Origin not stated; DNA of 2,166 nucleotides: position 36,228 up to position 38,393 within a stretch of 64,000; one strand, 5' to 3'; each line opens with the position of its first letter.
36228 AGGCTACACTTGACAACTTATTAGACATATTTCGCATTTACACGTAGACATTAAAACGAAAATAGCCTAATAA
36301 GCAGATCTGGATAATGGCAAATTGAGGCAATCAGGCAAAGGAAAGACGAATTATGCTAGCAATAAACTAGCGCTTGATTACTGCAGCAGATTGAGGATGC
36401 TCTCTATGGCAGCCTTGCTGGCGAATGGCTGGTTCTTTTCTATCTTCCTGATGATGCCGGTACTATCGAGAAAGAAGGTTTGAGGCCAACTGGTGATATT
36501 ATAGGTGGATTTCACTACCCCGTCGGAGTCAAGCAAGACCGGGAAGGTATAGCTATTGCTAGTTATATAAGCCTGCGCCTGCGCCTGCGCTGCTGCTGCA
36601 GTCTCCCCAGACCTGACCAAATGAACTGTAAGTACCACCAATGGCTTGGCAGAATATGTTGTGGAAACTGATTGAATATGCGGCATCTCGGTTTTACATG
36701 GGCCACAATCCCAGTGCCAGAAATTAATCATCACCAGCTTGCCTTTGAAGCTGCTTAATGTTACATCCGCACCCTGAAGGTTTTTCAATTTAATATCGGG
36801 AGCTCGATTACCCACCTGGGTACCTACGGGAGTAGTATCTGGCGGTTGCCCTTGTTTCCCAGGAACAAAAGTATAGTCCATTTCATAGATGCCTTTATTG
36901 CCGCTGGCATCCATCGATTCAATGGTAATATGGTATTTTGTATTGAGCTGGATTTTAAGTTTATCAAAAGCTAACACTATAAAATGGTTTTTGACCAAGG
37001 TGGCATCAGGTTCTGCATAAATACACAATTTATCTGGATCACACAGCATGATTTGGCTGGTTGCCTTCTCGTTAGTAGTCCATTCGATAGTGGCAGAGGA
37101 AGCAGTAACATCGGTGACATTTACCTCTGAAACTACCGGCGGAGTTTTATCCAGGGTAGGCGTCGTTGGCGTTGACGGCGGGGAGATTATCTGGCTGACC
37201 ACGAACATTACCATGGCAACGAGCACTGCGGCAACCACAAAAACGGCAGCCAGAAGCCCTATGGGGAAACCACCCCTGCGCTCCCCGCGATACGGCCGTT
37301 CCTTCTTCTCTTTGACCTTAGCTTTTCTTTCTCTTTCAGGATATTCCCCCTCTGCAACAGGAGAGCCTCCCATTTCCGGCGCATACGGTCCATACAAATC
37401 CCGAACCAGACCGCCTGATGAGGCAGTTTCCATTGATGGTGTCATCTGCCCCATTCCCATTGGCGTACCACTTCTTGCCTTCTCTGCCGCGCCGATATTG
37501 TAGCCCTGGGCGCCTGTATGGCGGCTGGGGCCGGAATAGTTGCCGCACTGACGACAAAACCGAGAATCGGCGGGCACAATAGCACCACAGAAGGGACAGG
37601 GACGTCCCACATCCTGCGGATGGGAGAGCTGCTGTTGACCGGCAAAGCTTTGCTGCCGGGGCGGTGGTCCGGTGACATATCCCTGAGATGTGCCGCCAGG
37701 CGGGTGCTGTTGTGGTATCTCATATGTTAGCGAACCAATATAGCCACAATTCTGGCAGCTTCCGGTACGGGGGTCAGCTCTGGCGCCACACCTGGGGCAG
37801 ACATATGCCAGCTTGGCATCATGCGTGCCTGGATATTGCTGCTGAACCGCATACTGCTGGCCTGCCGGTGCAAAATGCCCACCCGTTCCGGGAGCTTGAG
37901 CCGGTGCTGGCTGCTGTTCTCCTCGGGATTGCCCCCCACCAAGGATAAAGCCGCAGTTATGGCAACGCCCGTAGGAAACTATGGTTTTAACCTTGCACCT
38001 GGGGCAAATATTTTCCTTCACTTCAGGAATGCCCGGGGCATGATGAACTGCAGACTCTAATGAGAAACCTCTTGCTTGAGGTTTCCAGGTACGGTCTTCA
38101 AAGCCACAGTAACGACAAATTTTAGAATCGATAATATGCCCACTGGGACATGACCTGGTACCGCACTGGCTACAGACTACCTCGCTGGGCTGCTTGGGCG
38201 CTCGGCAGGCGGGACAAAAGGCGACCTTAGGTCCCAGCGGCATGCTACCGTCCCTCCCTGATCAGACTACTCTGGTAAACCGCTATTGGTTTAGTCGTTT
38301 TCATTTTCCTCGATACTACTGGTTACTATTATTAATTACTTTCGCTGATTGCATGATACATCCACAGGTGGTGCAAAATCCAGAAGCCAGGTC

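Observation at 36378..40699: Paralogous triad: cytoplasmic multi-zinc-ribbon / TM / FN3 / periplasmic TlpA-thioredoxin proteins flanking a four-ribbon protein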

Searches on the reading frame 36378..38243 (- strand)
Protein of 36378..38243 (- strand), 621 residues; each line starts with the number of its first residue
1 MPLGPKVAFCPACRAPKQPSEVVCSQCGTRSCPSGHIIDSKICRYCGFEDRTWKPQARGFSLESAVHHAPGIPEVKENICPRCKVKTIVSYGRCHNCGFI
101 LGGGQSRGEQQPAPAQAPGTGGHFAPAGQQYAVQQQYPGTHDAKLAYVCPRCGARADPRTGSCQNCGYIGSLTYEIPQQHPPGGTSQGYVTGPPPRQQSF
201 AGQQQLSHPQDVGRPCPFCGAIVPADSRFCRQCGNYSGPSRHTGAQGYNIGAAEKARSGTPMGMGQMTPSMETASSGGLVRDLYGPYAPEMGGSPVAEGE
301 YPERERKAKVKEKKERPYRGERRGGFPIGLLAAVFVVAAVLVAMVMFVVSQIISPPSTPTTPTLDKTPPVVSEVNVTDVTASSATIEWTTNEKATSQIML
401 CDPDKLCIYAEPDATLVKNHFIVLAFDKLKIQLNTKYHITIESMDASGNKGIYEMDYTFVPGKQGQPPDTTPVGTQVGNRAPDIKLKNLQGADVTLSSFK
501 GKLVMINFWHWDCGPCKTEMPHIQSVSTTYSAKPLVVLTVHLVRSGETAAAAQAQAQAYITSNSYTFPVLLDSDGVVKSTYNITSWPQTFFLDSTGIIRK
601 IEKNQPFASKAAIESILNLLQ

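Call 3: search_protein_families(library=pfam, proteins=[window:36378-38243:-], max_evalue=0.1)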
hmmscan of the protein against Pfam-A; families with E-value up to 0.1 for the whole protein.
window:36378-38243:- (621 aa): 15 families
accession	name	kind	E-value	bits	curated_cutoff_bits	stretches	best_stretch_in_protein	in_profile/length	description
PF00578.27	AhpC-TSA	-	8.1e-23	81.1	26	1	477-600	1-123/124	AhpC/TSA family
PF08534.16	Redoxin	-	6.2e-18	65.4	26.6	1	476-605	1-135/148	Redoxin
PF12773.13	DZR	-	2.4e-08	34.4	27.3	2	214-234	25-45/45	Double zinc ribbon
PF13905.12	Thioredoxin_8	-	1.2e-06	29.2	27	1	501-597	1-93/94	Thioredoxin-like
PF13240.11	Zn_Ribbon_1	-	1.3e-06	28.5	25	2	216-235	2-21/23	zinc-ribbon domain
PF18912.6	DZR_2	-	9.9e-06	25.7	27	1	215-234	9-28/56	Double zinc ribbon domain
PF17032.10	Zn_ribbon_15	-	0.00014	23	28.9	1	213-234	52-73/73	zinc-ribbon family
PF13248.11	Zn_ribbon_3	-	0.00015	21.5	27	2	215-235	4-24/26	zinc-ribbon domain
PF00085.26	Thioredoxin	-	0.0002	21.7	23.5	1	501-551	18-67/103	Thioredoxin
PF10571.15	UPF0547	-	0.00034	21.1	29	1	216-234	3-21/26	Uncharacterised protein family UPF0547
PF24463.1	DUF7577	-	0.006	16.6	28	1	214-235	3-24/27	Domain of unknown function (DUF7577)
PF00255.25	GSHPx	-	0.01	15.8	27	1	485-565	5-83/108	Glutathione peroxidase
PF08733.15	PalH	-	0.018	14.6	34.1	1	317-384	57-122/332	PalH/RIM21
PF18073.7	Zn_ribbon_LapB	-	0.022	14.9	25.7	1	147-172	1-26/28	Rubredoxin metal binding domain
PF13098.12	Thioredoxin_2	-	0.078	13.8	27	0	500-599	4-89/104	Thioredoxin-like domain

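Call 4: search_protein_families(library=ncbifam, proteins=[window:36378-38243:-], max_evalue=0.1)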
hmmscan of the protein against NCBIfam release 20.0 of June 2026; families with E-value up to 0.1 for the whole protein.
window:36378-38243:- (621 aa): 18 families
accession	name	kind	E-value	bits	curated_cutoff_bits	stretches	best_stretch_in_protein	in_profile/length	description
NF002854.0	PRK03147.1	subfamily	5.2e-24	85.1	170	1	475-604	36-158/176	thiol-disulfide oxidoreductase ResA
NF041202.1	StoA_CxxC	exception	1.7e-17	63.8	210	1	481-600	33-146/163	endospore biogenesis thiol-disulfide oxidoreductase StoA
NF041054.1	WAxxUGC_long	equivalog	2.5e-14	53.3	300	1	479-603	82-200/354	ResA-like WAxxUGC motif-containing protein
NF047696.1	ThlDiSintTplARhiz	equivalog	7e-11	42.3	230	1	479-545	75-141/219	thiol:disulfide interchange protein TlpA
TIGR00385.1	dsbE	subfamily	1.4e-06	28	123.15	1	476-599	35-151/173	DsbE family thiol:disulfide interchange protein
NF010625.0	PRK14018.1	equivalog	1.6e-05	23.6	522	1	482-605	39-159/521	bifunctional peptide-methionine (S)-S-oxide reductase MsrA/peptide-methionine (R)-S-oxide reductase MsrB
NF011941.0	PRK15412.1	equivalog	2.9e-05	23.7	359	1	499-600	66-157/185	thiol:disulfide interchange protein DsbE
NF038285.1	deiodinase_rel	hypoth_equivalog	3.7e-05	23.3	250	1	473-534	174-237/347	deiodinase family protein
TIGR01068.1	thioredoxin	equivalog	7e-05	22.9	96.8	1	501-551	14-63/101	thioredoxin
NF040769.1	SelL_rel_redox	subfamily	7.3e-05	22.5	120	1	480-553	2-77/173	SelL-related redox protein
NF047697.1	ThioredTrxAClost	equivalog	0.00012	22.2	140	1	502-533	18-49/105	thioredoxin TrxA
NF040737.1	peroxi_PrxU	equivalog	0.00057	19.7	270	1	473-585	34-149/233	thioredoxin-dependent peroxiredoxin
NF049953.1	ribbon_DG_selen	exception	0.0012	18.8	130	0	146-167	147-168/172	zinc ribbon-containing (seleno)protein DG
NF006960.0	PRK09437.1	equivalog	0.0045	16.9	140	1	476-579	5-101/156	thioredoxin-dependent thiol peroxidase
NF003161.0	PRK04136.1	equivalog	0.011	15.2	54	1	147-168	15-36/49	50S ribosomal protein L40e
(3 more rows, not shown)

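Call 56: predict_structure(alignment_id=A4)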
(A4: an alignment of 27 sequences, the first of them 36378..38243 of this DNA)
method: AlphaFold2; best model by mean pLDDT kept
length: 621 residues; sequences in the alignment: 27
mean_pLDDT: 73.3   pTM: 0.36
mean pLDDT of the five models: 73.3, 72.7, 72.1, 70.8, 68.7
residues with pLDDT >= 90: 289; 70-90: 111; 50-70: 26; < 50: 195
segments of 3 or more residues with pLDDT < 50: 1-5, 58-76, 103-144, 178-210, 242-325, 354-361, 464-467
pLDDT, mean of each block of 10 residues (from residue 1): 61 91 94 93 93 69 34 53 80 81 40 36 34 31 63 85 85 65 32 35 38 85 91 85 40 40 40 33 40 38 39 39 52 85 84 54 77 91 94 97 94 94 94 96 96 95 60 94 95 92 96 95 96 93 93 96 96 94 95 95 94 95 75
secondary structure, 60 per line:
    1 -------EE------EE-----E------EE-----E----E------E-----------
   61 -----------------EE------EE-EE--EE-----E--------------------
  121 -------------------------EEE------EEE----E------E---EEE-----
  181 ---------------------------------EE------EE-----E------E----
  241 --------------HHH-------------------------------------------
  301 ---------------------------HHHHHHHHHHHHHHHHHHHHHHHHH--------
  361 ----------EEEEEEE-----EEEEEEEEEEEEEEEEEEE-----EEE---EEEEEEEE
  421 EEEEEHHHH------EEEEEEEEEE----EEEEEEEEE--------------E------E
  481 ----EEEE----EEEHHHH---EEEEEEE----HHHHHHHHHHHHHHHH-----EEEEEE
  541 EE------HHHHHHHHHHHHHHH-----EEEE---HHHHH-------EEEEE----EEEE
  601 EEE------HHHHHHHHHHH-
elements in order: E146-148 E155-157 E173-175 H328-352 E371-377 E383-401 E407-409 E413-425 H426-429 E436-445 E450-458 E485-488 E493-495 H496-499 E503-509 H514-529 E535-542 H549-563 E569-572 H576-580 E588-592 E597-603 H610-620

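Call 60: fold_search(model_id=the predicted structure, library=pdb)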
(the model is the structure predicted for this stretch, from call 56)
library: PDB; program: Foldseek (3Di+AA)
matches with E <= 10: 1777; with E <= 0.001: 617
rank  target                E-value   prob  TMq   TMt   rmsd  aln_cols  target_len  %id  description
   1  4nmu_D                4.8e-13  1.00  0.21  0.91   1.8       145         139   24  Crystal Structure of Thiol-disulfide Oxidoreductase from Bacillus str. 'Ames Ancestor' (released 2013-12-18)
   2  3hdc                  6.1e-13  1.00  0.21  0.82   9.9       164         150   28  The crystal structure of thioredoxin protein from Geobacter metallireducens (released 2009-05-26)
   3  1su9_B                1.0e-12  1.00  0.21  0.91   2.0       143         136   26  Reduced structure of the soluble domain of ResA (released 2004-05-11)
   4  3kcm_D                1.3e-12  1.00  0.21  0.82   2.7       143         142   32  The crystal structure of thioredoxin protein from Geobacter metallireducens (released 2009-11-10)
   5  3kcm_B                1.8e-12  1.00  0.21  0.86   2.8       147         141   31  The crystal structure of thioredoxin protein from Geobacter metallireducens (released 2009-11-10)
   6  3kcm_E                2.2e-12  1.00  0.21  0.85   2.5       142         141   32  The crystal structure of thioredoxin protein from Geobacter metallireducens (released 2009-11-10)
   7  4nmu_B                2.5e-12  1.00  0.21  0.88   2.1       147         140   24  Crystal Structure of Thiol-disulfide Oxidoreductase from Bacillus str. 'Ames Ancestor' (released 2013-12-18)
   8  4hqz_B                2.5e-12  1.00  0.21  0.84   2.1       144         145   33  Crystal structure of the pneumoccocal exposed lipoprotein thioredoxin sp_1000 (Etrx2) from Streptococcus pneumoniae st (released 2013-12-25)
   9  4hqz_A                2.5e-12  1.00  0.20  0.84   2.0       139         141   33  Crystal structure of the pneumoccocal exposed lipoprotein thioredoxin sp_1000 (Etrx2) from Streptococcus pneumoniae st (released 2013-12-25)
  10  3kcm_F                2.8e-12  1.00  0.21  0.87   2.5       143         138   31  The crystal structure of thioredoxin protein from Geobacter metallireducens (released 2009-11-10)
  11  2h1b_C                3.2e-12  1.00  0.21  0.90   1.9       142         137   26  ResA E80Q (released 2006-09-19)
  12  2h19_A                3.8e-12  1.00  0.21  0.89   1.9       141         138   26  Crystal Structure of ResA Cys77Ala Variant (released 2006-09-19)
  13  2yp6_A                4.3e-12  1.00  0.22  0.88   2.0       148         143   32  Crystal structure of the pneumoccocal exposed lipoprotein thioredoxin sp_1000 (Etrx2) from Streptococcus pneumoniae st (released 2013-10-30)
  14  3kcm_A                4.3e-12  1.00  0.21  0.86   2.7       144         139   31  The crystal structure of thioredoxin protein from Geobacter metallireducens (released 2009-11-10)
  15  2h1b_A                5.4e-12  1.00  0.21  0.89   1.9       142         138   26  ResA E80Q (released 2006-09-19)
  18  1st9_B                6.8e-12  1.00  0.21  0.92   1.9       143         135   26  Crystal Structure of a Soluble Domain of ResA in the Oxidised Form (released 2004-05-11)
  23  1st9_A                1.4e-11  1.00  0.21  0.90   1.9       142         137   27  Crystal Structure of a Soluble Domain of ResA in the Oxidised Form (released 2004-05-11)
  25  1su9_A                1.4e-11  1.00  0.21  0.90   2.0       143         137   26  Reduced structure of the soluble domain of ResA (released 2004-05-11)
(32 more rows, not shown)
